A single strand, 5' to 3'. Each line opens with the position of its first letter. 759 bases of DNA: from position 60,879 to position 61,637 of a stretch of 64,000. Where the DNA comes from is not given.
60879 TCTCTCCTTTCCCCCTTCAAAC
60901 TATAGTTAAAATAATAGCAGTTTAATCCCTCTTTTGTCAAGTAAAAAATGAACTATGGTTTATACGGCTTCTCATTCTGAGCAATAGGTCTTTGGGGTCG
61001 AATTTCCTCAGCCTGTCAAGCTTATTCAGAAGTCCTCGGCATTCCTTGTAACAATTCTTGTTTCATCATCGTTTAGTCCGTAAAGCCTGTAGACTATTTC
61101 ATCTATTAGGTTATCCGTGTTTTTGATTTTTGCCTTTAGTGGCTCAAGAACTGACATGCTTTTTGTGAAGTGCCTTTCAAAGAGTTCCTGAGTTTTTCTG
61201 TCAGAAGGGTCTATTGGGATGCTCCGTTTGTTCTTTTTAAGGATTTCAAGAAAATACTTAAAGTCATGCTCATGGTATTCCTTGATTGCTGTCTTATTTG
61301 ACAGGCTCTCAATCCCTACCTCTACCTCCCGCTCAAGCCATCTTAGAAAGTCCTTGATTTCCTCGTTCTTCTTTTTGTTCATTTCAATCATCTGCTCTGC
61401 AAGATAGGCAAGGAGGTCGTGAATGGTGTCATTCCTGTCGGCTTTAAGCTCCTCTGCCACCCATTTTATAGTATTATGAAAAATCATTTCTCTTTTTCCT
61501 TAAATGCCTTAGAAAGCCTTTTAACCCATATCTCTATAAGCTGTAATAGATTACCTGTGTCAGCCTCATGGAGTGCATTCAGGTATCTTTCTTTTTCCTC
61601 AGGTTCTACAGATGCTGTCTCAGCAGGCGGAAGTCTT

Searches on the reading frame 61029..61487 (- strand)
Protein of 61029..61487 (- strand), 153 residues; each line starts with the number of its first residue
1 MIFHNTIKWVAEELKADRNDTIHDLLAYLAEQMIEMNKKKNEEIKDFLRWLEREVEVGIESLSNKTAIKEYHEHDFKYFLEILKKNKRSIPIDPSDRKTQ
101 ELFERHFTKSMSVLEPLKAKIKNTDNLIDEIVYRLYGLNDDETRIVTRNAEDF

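Call 3: search_protein_families(library=pfam, proteins=[window:61029-61487:-], max_evalue=0.1)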
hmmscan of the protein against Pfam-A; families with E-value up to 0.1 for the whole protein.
window:61029-61487:- (153 aa): 5 families
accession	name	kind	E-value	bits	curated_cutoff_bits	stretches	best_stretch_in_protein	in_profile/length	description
PF06595.17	BDV_P24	-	0.018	15.3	27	1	19-86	72-137/202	Borna disease virus P24 protein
PF20184.3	DUF6547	-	0.034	14.9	27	0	8-34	54-80/117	Family of unknown function (DUF6547)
PF18864.6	AbiTii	-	0.061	14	27.6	0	46-125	35-109/189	AbiTii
PF03202.18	Lipoprotein_10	-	0.082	13.7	22.4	0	34-78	10-53/128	Putative mycoplasma lipoprotein, C-terminal region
PF07295.17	DUF1451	-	0.092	13.3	26.1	0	15-85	7-73/146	Zinc-ribbon containing domain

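Call 4: search_protein_families(library=padloc, proteins=[window:61029-61487:-], max_evalue=0.01)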
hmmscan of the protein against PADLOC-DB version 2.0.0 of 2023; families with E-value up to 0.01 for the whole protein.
window:61029-61487:- (153 aa): 2 families
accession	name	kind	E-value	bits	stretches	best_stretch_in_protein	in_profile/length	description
PDLC03609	REase_MTase_IIG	-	4.1e-07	26.2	1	57-148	968-1063/1066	Type IIG restriction enzyme-methyltransferase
PDLC02334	AbiTii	-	0.007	14.7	0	45-123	34-104/185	AbiTii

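Call 5: find_encoding_contigs(protein=window:61029-61487:-, flank=10000, max_places=6)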
Protein window:61029-61487:- (153 aa): 4 contigs read that carry it; 4 places shown.
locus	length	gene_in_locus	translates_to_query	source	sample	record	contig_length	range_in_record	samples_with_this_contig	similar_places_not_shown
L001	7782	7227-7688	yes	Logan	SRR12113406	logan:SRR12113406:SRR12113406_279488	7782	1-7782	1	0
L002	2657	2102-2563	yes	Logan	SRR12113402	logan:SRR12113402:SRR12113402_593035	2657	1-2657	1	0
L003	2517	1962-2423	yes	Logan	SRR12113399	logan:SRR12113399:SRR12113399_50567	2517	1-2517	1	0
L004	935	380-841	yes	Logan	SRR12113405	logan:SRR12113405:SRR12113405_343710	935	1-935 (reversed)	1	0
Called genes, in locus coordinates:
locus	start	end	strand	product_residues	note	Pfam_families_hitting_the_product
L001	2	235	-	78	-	?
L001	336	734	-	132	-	PF01850:PIN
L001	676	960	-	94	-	PF04014:MazE_antitoxin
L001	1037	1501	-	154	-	PF01288:HPPK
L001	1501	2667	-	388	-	PF00155:Aminotran_1_2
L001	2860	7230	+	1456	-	PF02384:N6_Mtase (faint), PF20473:MmeI_Mtase (weak), PF07669:Eco57I, PF12950:TaqI_C, PF02661:Fic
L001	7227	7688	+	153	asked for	-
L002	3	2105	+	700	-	?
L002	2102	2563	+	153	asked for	-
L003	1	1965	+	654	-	?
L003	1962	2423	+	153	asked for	-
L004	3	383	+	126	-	?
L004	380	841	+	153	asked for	-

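Call 10: search_protein_families(library=pfam, proteins=[L001:2860-7227:+], max_evalue=0.1)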
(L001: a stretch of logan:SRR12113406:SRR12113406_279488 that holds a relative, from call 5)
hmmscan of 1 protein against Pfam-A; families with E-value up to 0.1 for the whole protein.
L001:2860-7227:+ (1456 aa): 8 families
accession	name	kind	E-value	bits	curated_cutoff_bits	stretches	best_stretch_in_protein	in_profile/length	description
PF07669.17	Eco57I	-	6.8e-36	124.4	25.3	1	620-904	3-171/171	Eco57I restriction-modification methylase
PF02661.23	Fic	-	2.3e-12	48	24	1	1300-1403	1-93/93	Fic/DOC family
PF12950.13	TaqI_C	-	3.2e-10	40.8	26.5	1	1010-1145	1-118/118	TaqI-like C-terminal specificity domain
PF02384.22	N6_Mtase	-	2.5e-09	37.3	20.4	1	803-932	118-248/311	N-6 DNA Methylase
PF20473.4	MmeI_Mtase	-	1.1e-07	31.7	27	1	535-643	14-88/259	MmeI, DNA-methyltransferase domain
PF04313.20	HSDR_N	-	0.00048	20.5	25.1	1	64-160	121-190/198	Type I restriction enzyme R protein N terminus (HSDR_N)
PF20464.3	MmeI_N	-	0.023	15.4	27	1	97-183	60-141/181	MmeI, N-terminal domain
PF20465.4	MmeI_hel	-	0.073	14.3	27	0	273-355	6-75/75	MmeI, helicase spacer domain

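Call 11: find_homologous_proteins(query=L001:2860-7227:+, max_evalue=1e-10)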
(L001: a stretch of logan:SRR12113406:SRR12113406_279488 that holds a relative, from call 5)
Query L001:2860-7227:+ (1456 aa): 6969 proteins with E <= 1e-10 among 8000 candidates; the best 120 are listed.
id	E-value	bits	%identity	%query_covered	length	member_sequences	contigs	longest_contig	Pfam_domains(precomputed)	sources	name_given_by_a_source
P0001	0.0e+0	3347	100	100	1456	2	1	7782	PF02384.23,PF07669.18,PF12950.14,PF20473.5,PF02661.24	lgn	-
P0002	0.0e+0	1922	62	100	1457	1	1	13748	PF02384.23,PF07669.18,PF12950.14,PF20473.5,PF02661.24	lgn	-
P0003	0.0e+0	1851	70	80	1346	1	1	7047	PF02384.23,PF07669.18,PF12950.14,PF20473.5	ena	-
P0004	0.0e+0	1847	59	100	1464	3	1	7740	PF02384.23,PF07669.18,PF20473.5,PF02661.24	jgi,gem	-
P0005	0.0e+0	1807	59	100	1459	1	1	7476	PF02384.23,PF07669.18,PF12950.14,PF20473.5,PF02661.24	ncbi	-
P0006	0.0e+0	1784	58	100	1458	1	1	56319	PF02384.23,PF07669.18,PF12950.14,PF20473.5,PF02661.24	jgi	jgi:fido (protein-threonine AMPylation protein)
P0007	0.0e+0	1749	57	100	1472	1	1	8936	PF02384.23,PF07669.18,PF12950.14,PF20473.5,PF02661.24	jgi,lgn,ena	-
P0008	0.0e+0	1740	57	71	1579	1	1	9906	PF02384.23,PF07669.18,PF12950.14,PF20473.5,PF02661.24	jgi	jgi:fido (protein-threonine AMPylation protein)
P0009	0.0e+0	1708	57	100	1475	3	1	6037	PF02384.23,PF07669.18,PF12950.14,PF20473.5,PF02661.24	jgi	jgi:fido (protein-threonine AMPylation protein)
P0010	0.0e+0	1636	54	73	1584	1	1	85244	PF02384.23,PF07669.18,PF12950.14,PF20473.5,PF02661.24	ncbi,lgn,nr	ncbi:MAG: Eco57I restriction-modification methylase domain-containing protein [Nitrospirae bacterium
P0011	0.0e+0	1606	54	99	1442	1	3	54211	PF02384.23,PF07669.18,PF12950.14,PF20473.5,PF02661.24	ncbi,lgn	-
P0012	0.0e+0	1562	53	99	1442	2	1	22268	PF02384.23,PF07669.18,PF12950.14,PF20473.5,PF02661.24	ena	-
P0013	0.0e+0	1559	60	61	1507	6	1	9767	PF02384.23,PF07669.18,PF20473.5,PF02661.24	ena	-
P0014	0.0e+0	1558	52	100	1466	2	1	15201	PF02384.23,PF07669.18,PF12950.14,PF20473.5,PF02661.24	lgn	-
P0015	0.0e+0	1547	53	99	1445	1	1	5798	PF02384.23,PF07669.18,PF12950.14,PF02661.24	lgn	-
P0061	0.0e+0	1162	55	71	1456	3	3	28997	PF02384.23,PF07669.18,PF12950.14,PF20473.5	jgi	-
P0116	1.9e-236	806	38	81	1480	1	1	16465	PF02384.23,PF07669.18,PF12950.14,PF20473.5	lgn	-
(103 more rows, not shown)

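Call 42: search_solved_structures(query=L001:2860-7227:+, max_evalue=0.001)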
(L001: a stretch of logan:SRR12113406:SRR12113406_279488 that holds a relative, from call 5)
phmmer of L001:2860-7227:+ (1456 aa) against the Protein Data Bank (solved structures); distinct sequences matched with E-value up to 0.001: 23.
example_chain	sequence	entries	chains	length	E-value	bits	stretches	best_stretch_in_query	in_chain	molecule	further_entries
8cxz_A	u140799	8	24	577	1.7e-11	45.9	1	809-919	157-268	Site-specific DNA-methyltransferase (adenine-specific)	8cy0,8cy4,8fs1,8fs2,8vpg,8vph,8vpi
7lni_A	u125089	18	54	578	1.7e-11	45.9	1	809-919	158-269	Site-specific DNA-methyltransferase (adenine-specific)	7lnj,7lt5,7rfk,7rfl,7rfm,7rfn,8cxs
9yz5_A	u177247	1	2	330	1.1e-10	43.1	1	1261-1441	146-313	Protein adenylyltransferase FICD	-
6i7g_A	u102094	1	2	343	1.1e-10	43.1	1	1261-1441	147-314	Adenosine monophosphate-protein transferase FICD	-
4u04_A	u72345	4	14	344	1.2e-10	43.1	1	1261-1441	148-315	Adenosine monophosphate-protein transferase FICD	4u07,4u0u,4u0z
4u0s_A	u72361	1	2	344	1.3e-10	42.9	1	1261-1441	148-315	Adenosine monophosphate-protein transferase FICD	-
6i7j_A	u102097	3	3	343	1.8e-10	42.4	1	1272-1441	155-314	Adenosine monophosphate-protein transferase FICD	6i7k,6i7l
6i7h_A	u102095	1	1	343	1.9e-10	42.3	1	1275-1441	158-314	Adenosine monophosphate-protein transferase FICD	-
6i7i_A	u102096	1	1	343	2.2e-10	42.2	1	1277-1441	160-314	Adenosine monophosphate-protein transferase FICD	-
6zmd_B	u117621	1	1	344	5.2e-10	40.9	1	1274-1441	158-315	Protein adenylyltransferase FICD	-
5jj6_A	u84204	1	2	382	1.2e-09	39.7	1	1273-1445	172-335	Adenosine monophosphate-protein transferase FICD homolog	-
5jj7_A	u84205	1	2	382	1.3e-09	39.6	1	1274-1445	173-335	Adenosine monophosphate-protein transferase FICD homolog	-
7b7z_A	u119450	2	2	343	4.5e-09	37.8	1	1272-1441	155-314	Protein adenylyltransferase FICD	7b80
7qw5_A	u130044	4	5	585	6e-08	34.1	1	810-918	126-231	Modification methylase BseCI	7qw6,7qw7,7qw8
7xux_A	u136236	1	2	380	6.5e-08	34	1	1322-1443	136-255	Fido domain-containing protein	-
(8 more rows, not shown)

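Call 60: search_solved_structures(query=A2, max_evalue=10, show_alignments=3)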
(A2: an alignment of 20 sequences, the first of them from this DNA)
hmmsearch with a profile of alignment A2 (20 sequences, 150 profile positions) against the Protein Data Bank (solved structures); distinct sequences matched with E-value up to 10: 8.
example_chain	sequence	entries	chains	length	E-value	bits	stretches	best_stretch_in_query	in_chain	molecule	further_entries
1wer_A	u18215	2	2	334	0.19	14.7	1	65-137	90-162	P120GAP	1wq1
8bos_G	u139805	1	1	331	0.2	14.6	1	65-137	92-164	Ras GTPase-activating protein 1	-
9bz4_A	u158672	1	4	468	0.31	14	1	65-137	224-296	Ras GTPase-activating protein 1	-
9me1_N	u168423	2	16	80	0.43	13.5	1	78-111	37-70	Stromal cell-derived factor 1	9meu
2v1n_A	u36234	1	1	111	0.49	13.3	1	31-75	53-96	PROTEIN KIN HOMOLOG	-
1gsq_A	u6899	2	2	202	1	12.3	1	62-119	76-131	GLUTATHIONE S-TRANSFERASE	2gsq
6aj4_A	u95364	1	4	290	1.1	12.2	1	81-119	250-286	Dedicator of cytokinesis protein 7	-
6ajl_A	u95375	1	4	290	1.1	12.2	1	81-119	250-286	Dedicator of cytokinesis protein 7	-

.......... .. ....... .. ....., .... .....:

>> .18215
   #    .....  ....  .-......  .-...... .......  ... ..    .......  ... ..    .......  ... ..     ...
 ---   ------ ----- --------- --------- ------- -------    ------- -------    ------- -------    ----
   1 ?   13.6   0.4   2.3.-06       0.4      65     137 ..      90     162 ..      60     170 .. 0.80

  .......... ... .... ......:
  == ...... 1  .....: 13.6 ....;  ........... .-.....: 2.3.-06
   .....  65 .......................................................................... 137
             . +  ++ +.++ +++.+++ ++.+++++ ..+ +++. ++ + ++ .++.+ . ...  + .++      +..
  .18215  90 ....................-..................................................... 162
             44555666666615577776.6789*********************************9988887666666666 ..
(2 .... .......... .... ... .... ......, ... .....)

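Call 61: search_protein_families(library=ncbifam, proteins=[L001:2860-7227:+, window:61029-61487:-], max_evalue=0.01)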
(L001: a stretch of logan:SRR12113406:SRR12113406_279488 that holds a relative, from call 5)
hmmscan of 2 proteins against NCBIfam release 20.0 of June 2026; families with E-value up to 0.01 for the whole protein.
L001:2860-7227:+ (1456 aa): 8 families
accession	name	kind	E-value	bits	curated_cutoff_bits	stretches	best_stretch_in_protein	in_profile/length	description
NF033452.1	BREX_1_MTaseX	exception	7.9e-27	93.5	500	1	473-909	254-603/1210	BREX-1 system adenine-specific DNA-methyltransferase PglX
NF033454.1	BREX_5_MTaseX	exception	1.3e-12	46.2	900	2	470-582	223-342/1404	BREX-5 system adenine-specific DNA-methyltransferase PglX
NF033451.1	BREX_2_MTaseX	equivalog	1.9e-09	35.9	400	2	455-558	181-241/1185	BREX-2 system adenine-specific DNA-methyltransferase PglX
NF033455.1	BREX_6_MTaseX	exception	3.4e-09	34.8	900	1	535-640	323-399/1319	BREX-6 system adenine-specific DNA-methyltransferase PglX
TIGR02987.1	met_A_Alw26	exception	1.1e-06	27.7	353.5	0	788-824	92-126/523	Alw26I/Eco31I/Esp3I family type II restriction adenine-specific DNA-methyltransferase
TIGR02613.1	mob_myst_B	hypoth_equivalog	1.4e-06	28.3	124.4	1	1275-1441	22-183/186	mobile mystery protein B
NF046030.1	ProtAdlyltaseSoFic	equivalog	0.00025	20.1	550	1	1358-1404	167-212/361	protein adenylyltransferase Fic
NF007672.0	PRK10347.1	equivalog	0.0019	18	181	1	1290-1450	45-196/200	putative adenosine monophosphate-protein transferase Fic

window:61029-61487:- (153 aa): 2 families
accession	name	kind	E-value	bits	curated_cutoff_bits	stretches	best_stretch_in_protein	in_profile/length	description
NF046087.1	T3SS_scaff_SemD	subfamily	0.0032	17.1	160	1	16-74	298-356/395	SemD/SinC family type III secretion system effector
NF033542.1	transpos_IS110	equivalog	0.007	15.5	140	1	12-133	131-212/343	IS110 family RNA-guided transposase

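Call 73: predict_structure(alignment_id=A3)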
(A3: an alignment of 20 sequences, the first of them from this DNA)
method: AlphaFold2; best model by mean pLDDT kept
length: 153 residues; sequences in the alignment: 20
mean_pLDDT: 91.4   pTM: 0.78
mean pLDDT of the five models: 91.4, 90.6, 90.1, 88.7, 88.5
residues with pLDDT >= 90: 111; 70-90: 34; 50-70: 7; < 50: 1
segments of 3 or more residues with pLDDT < 50: none
pLDDT, mean of each block of 10 residues (from residue 1): 82 89 93 97 98 96 96 97 96 95 98 97 92 84 69 54
secondary structure, 60 per line:
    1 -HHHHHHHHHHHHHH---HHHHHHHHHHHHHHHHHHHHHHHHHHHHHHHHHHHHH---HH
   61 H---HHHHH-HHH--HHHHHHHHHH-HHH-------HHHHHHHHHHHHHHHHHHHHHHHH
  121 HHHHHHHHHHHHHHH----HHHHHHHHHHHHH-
elements in order: H2-15 H19-55 H65-69 H76-85 H97-135 H140-152

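Call 75: fold_search(model_id=the predicted structure, library=pdb)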
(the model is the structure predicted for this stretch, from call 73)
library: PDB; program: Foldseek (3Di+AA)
matches with E <= 10: 284; with E <= 0.001: 0
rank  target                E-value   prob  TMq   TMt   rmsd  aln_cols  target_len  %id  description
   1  5f4y_A                1.0e+00  0.20  0.28  0.26  15.0       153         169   10  Structure of the SD2 domain of Human Shroom2 (released 2016-10-19)
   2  4tko                  1.0e+00  0.11  0.22  0.12  31.1       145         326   16  Structure of the periplasmic adaptor protein EmrA (released 2014-07-09)
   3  9l3r_B                1.0e+00  0.10  0.21  0.19  26.0       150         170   12  Human PI3KDELTA in complex with Zandelisib (released 2025-06-11)
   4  4mh6                  1.1e+00  0.15  0.27  0.26  18.8       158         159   11  2.8 Angstrom Crystal Structure of Type III Secretion Protein YscO from Vibrio parahaemolyticus (released 2013-09-11)
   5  7myn_B                1.1e+00  0.08  0.21  0.13  21.1       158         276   13  Cryo-EM Structure of p110alpha in complex with p85alpha (released 2021-11-10)
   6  9cpc_3Q               1.4e+00  0.14  0.25  0.28  11.5       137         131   14  Atomic model of porcine brain ventricles cilia doublet microtubule (48-nm periodicity) (released 2024-10-23)
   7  5itd_B                1.4e+00  0.08  0.20  0.14  21.5       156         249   13  Crystal structure of PI3K alpha with PI3K delta inhibitor (released 2016-09-07)
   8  8dcp_B                1.4e+00  0.06  0.18  0.12  21.7       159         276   13  PI 3-kinase alpha with nanobody 3-126 (released 2022-09-21)
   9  8sbj_B                1.5e+00  0.08  0.21  0.13  25.5       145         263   12  Co-structure Phosphatidylinositol 4,5-bisphosphate 3-kinase catalytic subunit alpha isoform complexed with brain penet (released 2023-07-19)
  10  5y06                  1.6e+00  0.08  0.22  0.15  20.6       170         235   12  Structural characterization of msmeg_4306 from Mycobacterium smegmatis (released 2018-05-02)
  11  9ny5_B                1.6e+00  0.07  0.18  0.21  18.6       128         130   12  LmuABC_apo (released 2025-12-17)
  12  4jps_B                1.6e+00  0.07  0.20  0.15  21.6       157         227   13  Co-crystal Structures of the Lipid Kinase PI3K alpha with Pan and Isoform Selective Inhibitors (released 2014-04-02)
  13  5gox_A                1.7e+00  0.10  0.26  0.23  24.8       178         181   17  Eukaryotic Rad50 Functions as A Rod-shaped Dimer (released 2017-02-01)
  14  6ocu_B                1.7e+00  0.07  0.21  0.20  19.9       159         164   14  HUMAN PI3KDELTA IN COMPLEX WITH COMPOUND 29 (released 2019-12-11)
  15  9gdi_B                1.7e+00  0.06  0.19  0.19  20.9       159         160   14  HUMAN PI3KDELTA IN COMPLEX WITH ISOCUMARIN INHIBITOR 10 (released 2024-12-18)
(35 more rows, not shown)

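Call 78: find_encoding_contigs(protein=P0003, flank=10000, max_places=3)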
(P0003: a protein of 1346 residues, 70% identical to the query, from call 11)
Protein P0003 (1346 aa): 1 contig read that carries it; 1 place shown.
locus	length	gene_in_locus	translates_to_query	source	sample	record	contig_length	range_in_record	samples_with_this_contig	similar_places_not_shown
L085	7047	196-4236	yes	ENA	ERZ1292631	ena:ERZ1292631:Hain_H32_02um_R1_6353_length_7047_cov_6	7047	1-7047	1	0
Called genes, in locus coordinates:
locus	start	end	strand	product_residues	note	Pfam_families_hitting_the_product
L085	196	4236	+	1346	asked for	PF02384:N6_Mtase (faint), PF20473:MmeI_Mtase (faint), PF07669:Eco57I, PF12950:TaqI_C (weak)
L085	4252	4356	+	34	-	-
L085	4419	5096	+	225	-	PF17278:DUF5343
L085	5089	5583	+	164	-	PF09509:Hypoth_Ymh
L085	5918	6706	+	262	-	PF04055:Radical_SAM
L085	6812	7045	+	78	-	?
